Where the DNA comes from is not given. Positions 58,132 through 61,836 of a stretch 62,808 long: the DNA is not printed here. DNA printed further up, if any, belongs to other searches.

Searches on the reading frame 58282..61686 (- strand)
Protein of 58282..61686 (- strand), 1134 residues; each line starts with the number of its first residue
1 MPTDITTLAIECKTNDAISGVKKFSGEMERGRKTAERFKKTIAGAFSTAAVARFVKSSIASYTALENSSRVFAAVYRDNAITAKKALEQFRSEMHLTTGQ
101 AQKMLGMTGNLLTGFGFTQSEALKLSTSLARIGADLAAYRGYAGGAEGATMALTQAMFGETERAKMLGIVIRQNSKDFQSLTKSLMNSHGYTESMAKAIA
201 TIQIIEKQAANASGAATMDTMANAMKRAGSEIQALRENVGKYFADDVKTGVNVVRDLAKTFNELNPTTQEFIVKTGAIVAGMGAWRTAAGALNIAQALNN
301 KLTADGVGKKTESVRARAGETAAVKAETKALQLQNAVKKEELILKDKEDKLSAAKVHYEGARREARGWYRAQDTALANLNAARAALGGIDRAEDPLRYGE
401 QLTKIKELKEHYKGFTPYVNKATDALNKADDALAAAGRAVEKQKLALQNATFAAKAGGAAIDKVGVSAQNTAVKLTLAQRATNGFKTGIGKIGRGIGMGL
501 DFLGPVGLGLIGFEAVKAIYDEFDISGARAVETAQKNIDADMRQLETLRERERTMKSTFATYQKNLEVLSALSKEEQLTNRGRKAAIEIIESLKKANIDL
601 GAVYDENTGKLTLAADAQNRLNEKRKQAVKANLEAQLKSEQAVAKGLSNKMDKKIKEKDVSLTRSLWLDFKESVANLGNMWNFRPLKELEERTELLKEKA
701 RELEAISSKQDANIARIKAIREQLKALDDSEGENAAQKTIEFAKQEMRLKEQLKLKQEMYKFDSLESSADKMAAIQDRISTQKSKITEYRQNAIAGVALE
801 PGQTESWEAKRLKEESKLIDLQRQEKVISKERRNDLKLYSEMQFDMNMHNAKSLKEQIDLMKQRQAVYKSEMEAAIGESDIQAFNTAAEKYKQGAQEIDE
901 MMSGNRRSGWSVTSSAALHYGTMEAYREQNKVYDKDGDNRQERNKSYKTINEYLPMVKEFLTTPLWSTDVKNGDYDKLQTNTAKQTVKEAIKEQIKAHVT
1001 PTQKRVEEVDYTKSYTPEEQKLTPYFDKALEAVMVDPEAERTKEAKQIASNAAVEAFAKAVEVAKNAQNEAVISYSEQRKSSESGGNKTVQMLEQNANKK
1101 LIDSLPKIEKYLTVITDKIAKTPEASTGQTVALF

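Call 13: search_protein_families(library=phrogs, proteins=[window:58282-61686:-], max_evalue=0.001)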
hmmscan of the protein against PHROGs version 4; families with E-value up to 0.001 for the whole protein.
window:58282-61686:- (1134 aa): 2 families
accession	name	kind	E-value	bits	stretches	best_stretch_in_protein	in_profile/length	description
phrog_1533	-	tail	7.2e-10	38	1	147-390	471-659/1688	tail length tape measure protein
phrog_28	-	tail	3.8e-05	23.4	1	155-294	503-632/1228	tail length tape measure protein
